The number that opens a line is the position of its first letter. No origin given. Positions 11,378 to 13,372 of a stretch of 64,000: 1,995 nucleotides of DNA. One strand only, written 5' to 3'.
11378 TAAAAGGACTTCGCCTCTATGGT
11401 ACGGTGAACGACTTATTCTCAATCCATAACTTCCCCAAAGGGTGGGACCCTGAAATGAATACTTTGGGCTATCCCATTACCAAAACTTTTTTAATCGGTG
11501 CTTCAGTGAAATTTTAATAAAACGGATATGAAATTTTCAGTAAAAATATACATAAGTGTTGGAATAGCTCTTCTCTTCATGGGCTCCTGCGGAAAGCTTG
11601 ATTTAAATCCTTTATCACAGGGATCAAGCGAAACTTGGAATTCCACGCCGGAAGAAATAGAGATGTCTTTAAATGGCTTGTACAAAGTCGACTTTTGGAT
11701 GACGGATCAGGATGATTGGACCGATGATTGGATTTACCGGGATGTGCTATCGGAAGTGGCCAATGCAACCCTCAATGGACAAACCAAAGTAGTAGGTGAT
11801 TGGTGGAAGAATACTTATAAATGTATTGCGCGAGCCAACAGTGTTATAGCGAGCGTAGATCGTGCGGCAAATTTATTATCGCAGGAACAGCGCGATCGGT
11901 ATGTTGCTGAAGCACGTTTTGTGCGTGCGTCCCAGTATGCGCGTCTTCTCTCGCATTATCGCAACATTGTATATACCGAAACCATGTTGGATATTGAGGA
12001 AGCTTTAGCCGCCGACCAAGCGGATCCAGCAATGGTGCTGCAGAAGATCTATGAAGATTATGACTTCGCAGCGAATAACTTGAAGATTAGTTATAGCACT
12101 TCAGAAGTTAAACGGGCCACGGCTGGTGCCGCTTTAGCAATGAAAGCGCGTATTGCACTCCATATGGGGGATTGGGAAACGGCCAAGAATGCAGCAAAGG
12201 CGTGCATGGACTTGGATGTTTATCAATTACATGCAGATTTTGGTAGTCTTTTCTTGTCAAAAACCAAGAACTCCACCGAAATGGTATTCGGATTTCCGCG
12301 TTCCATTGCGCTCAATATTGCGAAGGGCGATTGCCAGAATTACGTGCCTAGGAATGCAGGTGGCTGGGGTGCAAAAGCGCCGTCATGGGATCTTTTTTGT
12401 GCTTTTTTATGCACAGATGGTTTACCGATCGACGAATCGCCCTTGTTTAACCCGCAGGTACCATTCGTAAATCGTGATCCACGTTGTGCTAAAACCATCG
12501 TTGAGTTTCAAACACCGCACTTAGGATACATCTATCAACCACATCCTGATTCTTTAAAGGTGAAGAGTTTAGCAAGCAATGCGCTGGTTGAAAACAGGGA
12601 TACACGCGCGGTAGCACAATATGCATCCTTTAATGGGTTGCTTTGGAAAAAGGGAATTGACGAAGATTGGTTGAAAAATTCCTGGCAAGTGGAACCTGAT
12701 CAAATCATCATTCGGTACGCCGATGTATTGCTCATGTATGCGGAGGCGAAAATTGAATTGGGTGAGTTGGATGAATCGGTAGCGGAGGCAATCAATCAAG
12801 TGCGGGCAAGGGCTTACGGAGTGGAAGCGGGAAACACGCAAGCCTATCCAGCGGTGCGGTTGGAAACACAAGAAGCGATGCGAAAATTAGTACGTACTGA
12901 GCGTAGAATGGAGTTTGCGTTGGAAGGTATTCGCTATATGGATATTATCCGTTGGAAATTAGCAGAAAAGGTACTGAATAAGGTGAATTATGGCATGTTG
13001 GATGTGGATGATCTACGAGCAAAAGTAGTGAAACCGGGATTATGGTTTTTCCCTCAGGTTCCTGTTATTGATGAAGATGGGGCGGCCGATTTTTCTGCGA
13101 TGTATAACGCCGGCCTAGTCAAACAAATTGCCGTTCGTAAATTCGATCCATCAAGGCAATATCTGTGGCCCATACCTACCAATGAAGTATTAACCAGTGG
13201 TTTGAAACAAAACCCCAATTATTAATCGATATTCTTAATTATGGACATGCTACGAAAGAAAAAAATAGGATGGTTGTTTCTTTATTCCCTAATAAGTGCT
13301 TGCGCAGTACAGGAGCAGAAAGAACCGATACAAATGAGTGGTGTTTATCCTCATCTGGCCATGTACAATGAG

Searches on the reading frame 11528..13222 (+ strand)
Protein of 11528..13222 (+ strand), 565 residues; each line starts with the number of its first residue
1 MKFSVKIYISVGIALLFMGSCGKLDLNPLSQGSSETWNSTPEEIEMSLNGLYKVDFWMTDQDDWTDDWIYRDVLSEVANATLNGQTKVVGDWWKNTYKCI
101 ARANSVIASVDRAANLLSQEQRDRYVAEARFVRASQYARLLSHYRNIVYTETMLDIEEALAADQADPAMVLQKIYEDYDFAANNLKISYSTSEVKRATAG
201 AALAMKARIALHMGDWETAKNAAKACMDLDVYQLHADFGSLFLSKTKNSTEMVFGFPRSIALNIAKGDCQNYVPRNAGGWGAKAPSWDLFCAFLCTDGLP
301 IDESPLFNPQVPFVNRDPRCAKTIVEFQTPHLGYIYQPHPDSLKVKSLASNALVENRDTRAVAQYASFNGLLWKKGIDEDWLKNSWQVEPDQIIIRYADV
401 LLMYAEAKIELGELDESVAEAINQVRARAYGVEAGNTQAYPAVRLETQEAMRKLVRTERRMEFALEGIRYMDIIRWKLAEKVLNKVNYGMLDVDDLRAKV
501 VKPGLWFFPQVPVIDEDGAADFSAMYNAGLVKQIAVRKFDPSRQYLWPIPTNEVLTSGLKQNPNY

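Call 3: search_protein_families(library=pfam, proteins=[window:11528-13222:+], max_evalue=1)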
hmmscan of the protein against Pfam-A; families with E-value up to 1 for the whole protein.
window:11528-13222:+ (565 aa): 7 families
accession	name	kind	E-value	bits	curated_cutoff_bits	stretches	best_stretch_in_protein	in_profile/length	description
PF07980.17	SusD_RagB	-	1.5e-41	143.4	23.1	1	268-565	31-297/297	SusD family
PF14322.12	SusD-like_3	-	3.9e-11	44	27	1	24-211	3-191/191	Starch-binding associating with outer membrane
PF12771.13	SusD-like_2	-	0.0031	16.9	27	1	89-189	57-154/415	Starch-binding associating with outer membrane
PF14559.12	TPR_19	-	0.13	13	25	1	382-418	14-45/68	Tetratricopeptide repeat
PF13181.12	TPR_8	-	0.25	12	25.7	0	202-230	3-31/34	Tetratricopeptide repeat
PF13174.12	TPR_6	-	0.4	11.9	26.3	0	399-419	1-21/33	Tetratricopeptide repeat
PF07721.20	TPR_4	-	0.66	11.2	27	0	201-219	2-20/26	Tetratricopeptide repeat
